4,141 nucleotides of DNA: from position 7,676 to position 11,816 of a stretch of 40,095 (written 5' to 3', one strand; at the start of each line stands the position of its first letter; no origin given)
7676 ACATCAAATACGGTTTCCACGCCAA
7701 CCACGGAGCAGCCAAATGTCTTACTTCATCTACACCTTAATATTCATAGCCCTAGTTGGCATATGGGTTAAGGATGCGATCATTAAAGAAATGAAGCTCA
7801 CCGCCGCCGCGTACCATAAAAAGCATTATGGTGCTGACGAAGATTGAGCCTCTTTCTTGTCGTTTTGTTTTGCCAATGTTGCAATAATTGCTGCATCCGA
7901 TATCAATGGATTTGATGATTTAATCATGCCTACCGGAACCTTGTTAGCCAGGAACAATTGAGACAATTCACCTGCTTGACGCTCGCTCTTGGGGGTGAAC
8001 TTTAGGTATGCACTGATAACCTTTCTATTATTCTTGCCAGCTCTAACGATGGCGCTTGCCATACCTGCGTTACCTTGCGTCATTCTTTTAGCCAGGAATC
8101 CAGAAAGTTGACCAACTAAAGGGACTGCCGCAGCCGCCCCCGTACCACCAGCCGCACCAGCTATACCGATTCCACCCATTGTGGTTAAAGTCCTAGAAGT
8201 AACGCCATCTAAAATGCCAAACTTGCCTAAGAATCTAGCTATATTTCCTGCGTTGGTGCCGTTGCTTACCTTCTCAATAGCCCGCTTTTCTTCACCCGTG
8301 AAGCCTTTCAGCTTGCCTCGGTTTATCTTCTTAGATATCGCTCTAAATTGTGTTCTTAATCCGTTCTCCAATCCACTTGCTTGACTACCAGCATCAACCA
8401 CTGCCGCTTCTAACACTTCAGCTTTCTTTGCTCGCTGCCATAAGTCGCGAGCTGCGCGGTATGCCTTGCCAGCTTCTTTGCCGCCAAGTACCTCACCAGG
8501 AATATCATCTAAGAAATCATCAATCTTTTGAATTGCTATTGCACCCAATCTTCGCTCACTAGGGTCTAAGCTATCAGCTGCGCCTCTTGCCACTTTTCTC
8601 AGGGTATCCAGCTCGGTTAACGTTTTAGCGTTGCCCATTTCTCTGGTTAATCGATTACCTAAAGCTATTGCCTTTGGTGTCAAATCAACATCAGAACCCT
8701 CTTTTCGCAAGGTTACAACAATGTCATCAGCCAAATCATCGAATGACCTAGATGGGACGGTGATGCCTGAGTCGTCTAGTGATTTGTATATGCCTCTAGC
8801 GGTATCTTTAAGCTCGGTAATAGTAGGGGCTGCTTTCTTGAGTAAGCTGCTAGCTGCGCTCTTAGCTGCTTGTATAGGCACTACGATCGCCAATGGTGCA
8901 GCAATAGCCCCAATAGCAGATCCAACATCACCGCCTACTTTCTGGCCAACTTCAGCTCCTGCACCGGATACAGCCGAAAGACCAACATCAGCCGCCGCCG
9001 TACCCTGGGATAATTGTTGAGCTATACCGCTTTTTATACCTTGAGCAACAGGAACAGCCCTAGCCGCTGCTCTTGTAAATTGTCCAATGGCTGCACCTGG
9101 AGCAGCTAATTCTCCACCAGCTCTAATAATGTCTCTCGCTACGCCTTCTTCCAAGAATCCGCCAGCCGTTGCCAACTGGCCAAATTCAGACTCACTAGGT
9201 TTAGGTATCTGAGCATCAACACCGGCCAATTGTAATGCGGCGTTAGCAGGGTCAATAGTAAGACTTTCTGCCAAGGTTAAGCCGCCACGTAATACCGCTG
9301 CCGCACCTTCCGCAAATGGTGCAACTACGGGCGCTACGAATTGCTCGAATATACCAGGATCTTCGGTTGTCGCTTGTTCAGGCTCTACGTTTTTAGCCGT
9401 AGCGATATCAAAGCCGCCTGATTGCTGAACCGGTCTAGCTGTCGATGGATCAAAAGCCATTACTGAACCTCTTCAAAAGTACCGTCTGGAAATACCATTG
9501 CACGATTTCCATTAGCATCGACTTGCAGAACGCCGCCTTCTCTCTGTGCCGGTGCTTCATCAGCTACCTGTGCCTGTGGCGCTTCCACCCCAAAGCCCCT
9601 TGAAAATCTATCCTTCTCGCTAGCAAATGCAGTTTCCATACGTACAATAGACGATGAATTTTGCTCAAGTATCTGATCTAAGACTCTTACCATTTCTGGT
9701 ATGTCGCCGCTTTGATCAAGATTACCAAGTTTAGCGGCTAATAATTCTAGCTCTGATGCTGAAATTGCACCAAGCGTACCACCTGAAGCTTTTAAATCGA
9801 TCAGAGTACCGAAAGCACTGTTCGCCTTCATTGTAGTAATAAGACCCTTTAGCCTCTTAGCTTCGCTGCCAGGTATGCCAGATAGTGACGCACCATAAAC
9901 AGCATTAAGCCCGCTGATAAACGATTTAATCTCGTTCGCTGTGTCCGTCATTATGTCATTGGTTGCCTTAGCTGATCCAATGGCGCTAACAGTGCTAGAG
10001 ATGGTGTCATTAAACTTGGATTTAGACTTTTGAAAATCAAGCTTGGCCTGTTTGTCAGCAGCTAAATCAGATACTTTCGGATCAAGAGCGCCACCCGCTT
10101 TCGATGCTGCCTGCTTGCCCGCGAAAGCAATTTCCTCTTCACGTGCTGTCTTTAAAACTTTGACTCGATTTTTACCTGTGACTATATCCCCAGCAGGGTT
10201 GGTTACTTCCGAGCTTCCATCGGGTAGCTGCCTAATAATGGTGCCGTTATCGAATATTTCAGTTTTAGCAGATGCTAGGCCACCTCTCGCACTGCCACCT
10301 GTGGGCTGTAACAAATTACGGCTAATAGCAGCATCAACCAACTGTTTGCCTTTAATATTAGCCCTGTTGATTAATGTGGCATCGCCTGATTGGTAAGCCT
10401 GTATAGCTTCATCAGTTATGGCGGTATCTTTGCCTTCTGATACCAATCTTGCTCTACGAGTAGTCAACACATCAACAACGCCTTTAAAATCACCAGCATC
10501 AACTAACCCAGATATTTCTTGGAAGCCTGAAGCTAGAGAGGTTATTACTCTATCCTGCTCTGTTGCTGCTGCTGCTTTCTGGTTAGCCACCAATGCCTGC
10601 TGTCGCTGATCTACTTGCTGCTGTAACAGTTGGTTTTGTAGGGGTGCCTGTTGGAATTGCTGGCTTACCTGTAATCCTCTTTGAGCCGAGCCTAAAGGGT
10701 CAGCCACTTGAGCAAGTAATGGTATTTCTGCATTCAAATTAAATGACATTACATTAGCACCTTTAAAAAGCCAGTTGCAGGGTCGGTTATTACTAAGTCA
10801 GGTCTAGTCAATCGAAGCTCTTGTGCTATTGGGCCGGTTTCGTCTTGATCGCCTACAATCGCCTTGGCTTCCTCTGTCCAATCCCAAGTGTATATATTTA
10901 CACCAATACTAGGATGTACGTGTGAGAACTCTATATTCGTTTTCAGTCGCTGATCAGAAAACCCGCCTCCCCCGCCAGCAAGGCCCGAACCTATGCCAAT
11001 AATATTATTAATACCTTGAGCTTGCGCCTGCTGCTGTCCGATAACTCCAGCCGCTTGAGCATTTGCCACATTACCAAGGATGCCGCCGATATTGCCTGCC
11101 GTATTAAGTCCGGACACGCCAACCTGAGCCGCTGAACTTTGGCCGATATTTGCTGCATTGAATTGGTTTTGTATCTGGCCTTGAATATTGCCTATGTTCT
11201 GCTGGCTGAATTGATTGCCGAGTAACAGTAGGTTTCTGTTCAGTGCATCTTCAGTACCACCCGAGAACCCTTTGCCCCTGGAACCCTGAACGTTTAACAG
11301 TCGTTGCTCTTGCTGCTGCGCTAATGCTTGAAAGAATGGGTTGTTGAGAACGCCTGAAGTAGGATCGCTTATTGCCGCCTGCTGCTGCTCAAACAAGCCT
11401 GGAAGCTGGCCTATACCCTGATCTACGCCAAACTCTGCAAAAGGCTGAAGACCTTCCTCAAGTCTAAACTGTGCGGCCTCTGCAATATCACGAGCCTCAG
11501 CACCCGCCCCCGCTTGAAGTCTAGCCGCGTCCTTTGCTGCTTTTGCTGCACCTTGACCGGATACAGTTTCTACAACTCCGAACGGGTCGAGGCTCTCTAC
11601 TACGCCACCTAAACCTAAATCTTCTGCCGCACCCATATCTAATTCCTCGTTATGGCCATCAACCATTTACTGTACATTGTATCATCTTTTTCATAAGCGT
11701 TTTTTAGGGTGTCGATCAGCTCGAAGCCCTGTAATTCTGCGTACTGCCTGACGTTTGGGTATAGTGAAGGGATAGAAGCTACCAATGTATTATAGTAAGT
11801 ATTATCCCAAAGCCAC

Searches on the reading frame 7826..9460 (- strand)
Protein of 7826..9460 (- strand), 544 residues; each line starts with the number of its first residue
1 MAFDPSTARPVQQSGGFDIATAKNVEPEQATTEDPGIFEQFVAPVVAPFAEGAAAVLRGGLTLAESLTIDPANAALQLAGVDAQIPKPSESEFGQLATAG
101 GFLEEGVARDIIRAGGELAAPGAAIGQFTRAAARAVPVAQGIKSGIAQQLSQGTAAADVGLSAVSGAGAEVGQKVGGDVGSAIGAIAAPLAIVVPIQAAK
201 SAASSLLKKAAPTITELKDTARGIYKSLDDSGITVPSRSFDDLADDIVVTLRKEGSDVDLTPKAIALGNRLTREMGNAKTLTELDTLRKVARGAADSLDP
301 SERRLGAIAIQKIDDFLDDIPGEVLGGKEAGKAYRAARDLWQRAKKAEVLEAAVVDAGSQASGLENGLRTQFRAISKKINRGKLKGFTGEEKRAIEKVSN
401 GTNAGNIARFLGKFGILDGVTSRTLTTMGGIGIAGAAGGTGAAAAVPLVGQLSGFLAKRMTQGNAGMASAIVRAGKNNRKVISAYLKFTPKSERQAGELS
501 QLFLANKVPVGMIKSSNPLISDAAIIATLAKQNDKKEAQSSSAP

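Call 104: search_protein_families(library=phrogs, proteins=[window:7826-9460:-], max_evalue=0.001)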
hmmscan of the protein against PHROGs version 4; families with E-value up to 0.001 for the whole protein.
window:7826-9460:- (544 aa): 1 family
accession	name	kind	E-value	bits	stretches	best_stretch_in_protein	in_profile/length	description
phrog_21712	-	head and packaging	2.7e-29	103.5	1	47-477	49-469/500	major head protein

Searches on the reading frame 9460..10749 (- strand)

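Call 104: search_protein_families(library=phrogs, proteins=[window:9460-10749:-], max_evalue=0.001)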
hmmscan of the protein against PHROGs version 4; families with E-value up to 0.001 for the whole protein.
window:9460-10749:- (429 aa): 1 family
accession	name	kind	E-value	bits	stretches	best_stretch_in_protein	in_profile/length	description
phrog_24864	-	unknown function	6e-09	35.8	1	262-361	594-695/729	-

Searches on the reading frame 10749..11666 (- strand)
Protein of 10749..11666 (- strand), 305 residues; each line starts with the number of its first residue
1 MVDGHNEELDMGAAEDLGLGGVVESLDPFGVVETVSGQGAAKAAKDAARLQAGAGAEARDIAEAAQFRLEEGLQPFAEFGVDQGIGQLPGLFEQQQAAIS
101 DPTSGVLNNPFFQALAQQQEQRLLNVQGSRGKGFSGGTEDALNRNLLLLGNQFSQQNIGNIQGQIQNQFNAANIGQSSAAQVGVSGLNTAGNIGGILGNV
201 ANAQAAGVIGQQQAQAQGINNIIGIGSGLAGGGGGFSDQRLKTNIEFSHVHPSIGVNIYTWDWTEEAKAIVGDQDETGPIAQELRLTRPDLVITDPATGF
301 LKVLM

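Call 104: search_protein_families(library=phrogs, proteins=[window:10749-11666:-], max_evalue=0.001)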
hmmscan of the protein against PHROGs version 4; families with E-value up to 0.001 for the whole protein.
window:10749-11666:- (305 aa): 1 family
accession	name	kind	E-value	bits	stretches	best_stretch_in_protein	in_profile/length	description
phrog_598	-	DNA, RNA and nucleotide metabolism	3.9e-13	50.6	1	33-232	16-204/240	DNA ejection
